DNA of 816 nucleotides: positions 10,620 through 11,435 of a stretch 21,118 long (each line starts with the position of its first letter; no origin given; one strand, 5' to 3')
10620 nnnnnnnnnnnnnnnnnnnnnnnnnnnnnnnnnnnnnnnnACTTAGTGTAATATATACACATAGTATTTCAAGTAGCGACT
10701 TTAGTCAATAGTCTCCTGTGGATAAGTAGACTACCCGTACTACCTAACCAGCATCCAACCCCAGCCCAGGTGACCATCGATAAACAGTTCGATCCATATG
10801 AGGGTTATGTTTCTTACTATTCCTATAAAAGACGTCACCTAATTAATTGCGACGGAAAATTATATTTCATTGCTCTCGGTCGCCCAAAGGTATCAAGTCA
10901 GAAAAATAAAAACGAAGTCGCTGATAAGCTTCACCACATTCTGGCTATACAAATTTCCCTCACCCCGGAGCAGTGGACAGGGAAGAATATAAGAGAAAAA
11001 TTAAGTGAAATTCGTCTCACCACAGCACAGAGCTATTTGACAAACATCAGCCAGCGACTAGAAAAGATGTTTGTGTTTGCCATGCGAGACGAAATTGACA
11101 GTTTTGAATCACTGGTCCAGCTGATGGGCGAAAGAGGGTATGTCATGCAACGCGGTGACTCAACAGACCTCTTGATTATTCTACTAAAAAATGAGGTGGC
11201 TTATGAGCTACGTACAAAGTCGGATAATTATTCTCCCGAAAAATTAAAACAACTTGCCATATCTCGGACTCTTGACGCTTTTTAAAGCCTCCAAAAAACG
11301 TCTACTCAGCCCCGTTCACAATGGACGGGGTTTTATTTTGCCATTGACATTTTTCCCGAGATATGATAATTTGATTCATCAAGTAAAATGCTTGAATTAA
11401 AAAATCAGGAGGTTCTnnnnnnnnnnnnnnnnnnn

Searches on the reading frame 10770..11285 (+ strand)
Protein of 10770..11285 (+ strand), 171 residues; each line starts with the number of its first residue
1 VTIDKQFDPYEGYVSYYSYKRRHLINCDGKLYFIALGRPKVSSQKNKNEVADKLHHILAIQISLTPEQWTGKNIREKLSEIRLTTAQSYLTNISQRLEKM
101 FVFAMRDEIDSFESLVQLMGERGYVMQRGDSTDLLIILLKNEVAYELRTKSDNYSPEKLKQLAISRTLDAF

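Call 7: search_protein_families(library=pfam, proteins=[window:10770-11285:+], max_evalue=0.01)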
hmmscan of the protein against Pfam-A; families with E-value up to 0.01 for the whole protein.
window:10770-11285:+ (171 aa): 0 families

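Call 21: search_protein_families(library=ncbifam, proteins=[window:10770-11285:+], max_evalue=0.01)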
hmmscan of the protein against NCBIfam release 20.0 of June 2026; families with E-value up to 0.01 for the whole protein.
window:10770-11285:+ (171 aa): 0 families

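Call 59: search_protein_families(library=pfam, proteins=[window:10770-11285:+], max_evalue=1)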
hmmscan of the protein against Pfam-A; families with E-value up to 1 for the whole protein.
window:10770-11285:+ (171 aa): 2 families
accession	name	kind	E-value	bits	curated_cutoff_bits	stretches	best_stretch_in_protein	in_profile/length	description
PF08761.16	dUTPase_2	-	0.068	13.9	22.9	1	41-103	59-116/162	dUTPase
PF16740.10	SKA2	-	0.13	12.5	30.1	1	81-119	9-44/110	Spindle and kinetochore-associated protein 2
